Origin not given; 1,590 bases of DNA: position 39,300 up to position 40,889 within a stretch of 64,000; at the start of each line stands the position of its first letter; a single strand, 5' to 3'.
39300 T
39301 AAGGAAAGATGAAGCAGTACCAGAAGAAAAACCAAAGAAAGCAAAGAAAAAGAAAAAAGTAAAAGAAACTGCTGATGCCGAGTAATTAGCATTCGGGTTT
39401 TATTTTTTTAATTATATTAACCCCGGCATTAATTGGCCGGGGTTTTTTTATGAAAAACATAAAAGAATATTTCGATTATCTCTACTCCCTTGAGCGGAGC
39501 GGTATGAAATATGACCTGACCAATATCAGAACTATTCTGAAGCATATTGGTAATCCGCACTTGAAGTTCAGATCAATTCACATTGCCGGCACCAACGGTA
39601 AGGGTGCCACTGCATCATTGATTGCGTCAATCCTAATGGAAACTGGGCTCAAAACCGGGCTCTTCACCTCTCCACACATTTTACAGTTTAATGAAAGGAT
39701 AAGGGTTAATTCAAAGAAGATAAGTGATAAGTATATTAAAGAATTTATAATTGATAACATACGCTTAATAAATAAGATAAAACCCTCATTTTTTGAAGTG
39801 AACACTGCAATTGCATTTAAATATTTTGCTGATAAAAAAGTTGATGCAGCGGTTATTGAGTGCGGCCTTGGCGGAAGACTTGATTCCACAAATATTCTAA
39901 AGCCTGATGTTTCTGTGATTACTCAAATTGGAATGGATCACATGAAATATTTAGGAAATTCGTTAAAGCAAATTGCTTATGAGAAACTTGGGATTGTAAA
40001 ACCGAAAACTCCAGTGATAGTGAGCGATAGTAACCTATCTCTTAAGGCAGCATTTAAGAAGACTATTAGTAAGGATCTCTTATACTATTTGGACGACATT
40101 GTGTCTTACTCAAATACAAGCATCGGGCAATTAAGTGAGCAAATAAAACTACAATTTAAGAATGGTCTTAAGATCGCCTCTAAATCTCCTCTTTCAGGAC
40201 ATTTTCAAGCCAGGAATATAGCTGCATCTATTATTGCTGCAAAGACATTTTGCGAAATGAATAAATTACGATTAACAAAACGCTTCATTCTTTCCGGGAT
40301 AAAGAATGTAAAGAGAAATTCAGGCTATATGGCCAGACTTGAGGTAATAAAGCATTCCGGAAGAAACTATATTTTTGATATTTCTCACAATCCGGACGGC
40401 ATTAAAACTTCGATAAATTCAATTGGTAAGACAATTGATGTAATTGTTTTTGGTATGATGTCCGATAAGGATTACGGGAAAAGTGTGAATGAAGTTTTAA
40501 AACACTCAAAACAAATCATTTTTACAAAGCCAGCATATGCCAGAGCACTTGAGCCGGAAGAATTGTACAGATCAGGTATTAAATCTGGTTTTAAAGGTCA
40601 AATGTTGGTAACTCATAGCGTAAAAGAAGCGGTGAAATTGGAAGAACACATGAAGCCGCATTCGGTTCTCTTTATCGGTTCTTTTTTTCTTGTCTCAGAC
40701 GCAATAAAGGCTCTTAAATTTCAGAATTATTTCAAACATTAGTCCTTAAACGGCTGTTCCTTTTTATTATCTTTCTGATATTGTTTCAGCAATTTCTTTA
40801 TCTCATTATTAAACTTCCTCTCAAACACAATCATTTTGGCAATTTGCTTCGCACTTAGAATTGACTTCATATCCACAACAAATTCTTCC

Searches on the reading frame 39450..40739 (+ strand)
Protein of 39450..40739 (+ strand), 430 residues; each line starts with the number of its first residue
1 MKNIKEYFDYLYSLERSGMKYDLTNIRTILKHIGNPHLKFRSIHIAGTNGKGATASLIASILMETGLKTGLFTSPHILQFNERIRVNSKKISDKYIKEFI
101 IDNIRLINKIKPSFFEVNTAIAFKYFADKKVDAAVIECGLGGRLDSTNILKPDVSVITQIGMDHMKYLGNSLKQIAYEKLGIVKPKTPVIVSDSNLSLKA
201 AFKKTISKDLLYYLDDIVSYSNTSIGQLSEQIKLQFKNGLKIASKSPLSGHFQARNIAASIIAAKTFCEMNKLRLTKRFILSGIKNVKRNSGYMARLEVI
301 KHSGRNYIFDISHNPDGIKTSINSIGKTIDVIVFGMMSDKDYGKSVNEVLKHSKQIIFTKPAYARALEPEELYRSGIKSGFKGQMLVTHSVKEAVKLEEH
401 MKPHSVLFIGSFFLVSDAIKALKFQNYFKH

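Call 47: search_protein_families(library=ncbifam, proteins=[window:39450-40739:+], max_evalue=0.00001)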
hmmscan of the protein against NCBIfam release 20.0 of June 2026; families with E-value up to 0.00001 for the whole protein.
window:39450-40739:+ (430 aa): 20 families
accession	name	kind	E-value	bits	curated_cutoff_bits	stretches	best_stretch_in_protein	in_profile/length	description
TIGR01499.1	folC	subfamily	6.9e-96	322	162.65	1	23-420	1-398/400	bifunctional protein FolC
NF047860.1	Tet-DihydfolSynFolCMyb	equivalog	8.7e-59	199.6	700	1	22-394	45-425/468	bifunctional tetrahydrofolate synthase/dihydrofolate synthase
NF008101.0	PRK10846.1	equivalog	2.3e-47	161.7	360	1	7-424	16-416/422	bifunctional tetrahydrofolate synthase/dihydrofolate synthase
TIGR01085.1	murE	subfamily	3.9e-18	65.6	257.3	1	34-345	79-375/472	UDP-N-acetylmuramyl-tripeptide synthetase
NF001126.0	PRK00139.1-4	equivalog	5.3e-18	64.8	373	1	31-395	95-439/486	UDP-N-acetylmuramoyl-L-alanyl-D-glutamate--2,6-diaminopimelate ligase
TIGR01082.1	murC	equivalog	5.6e-15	55.4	335.1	1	150-328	166-340/449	UDP-N-acetylmuramate--L-alanine ligase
NF053648.1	pMurE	equivalog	9.8e-14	50.9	600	1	147-329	185-352/464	pseudomurein biosynthesis peptide ligase pMurE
NF001124.0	PRK00139.1-2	equivalog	8.6e-13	47.8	476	1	37-344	109-393/500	UDP-N-acetylmuramoyl-L-alanyl-D-glutamate--2,6-diaminopimelate ligase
NF008896.0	PRK11929.1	equivalog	9.9e-13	46.8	1023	0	231-344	290-401/965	bifunctional UDP-N-acetylmuramoyl-L-alanyl-D-glutamate--2,6-diaminopimelate ligase MurE/UDP-N-acetylmuramoyl-tripeptide--D-alanyl-D-alanine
NF053645.1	pMurC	equivalog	1.2e-11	44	560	1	219-357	287-422/492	pseudomurein biosynthesis peptide ligase pMurC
TIGR01143.1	murF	subfamily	1.3e-11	44.2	288.6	1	128-272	123-272/418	UDP-N-acetylmuramoyl-tripeptide--D-alanyl-D-alanine ligase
NF053646.1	pMurD1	equivalog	1.5e-11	43.6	610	1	129-333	163-355/465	pseudomurein biosynthesis peptide ligase pMurD1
TIGR02068.2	cya_phycin_syn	equivalog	5.1e-11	41.3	850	0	126-382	538-817/862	cyanophycin synthetase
NF053647.1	pMurD2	equivalog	5.5e-11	42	550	0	20-68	79-127/405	pseudomurein biosynthesis peptide ligase pMurD2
NF010628.0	PRK14022.1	equivalog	3.7e-10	39.1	536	1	149-360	198-403/483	UDP-N-acetylmuramoyl-L-alanyl-D-glutamate--L-lysine ligase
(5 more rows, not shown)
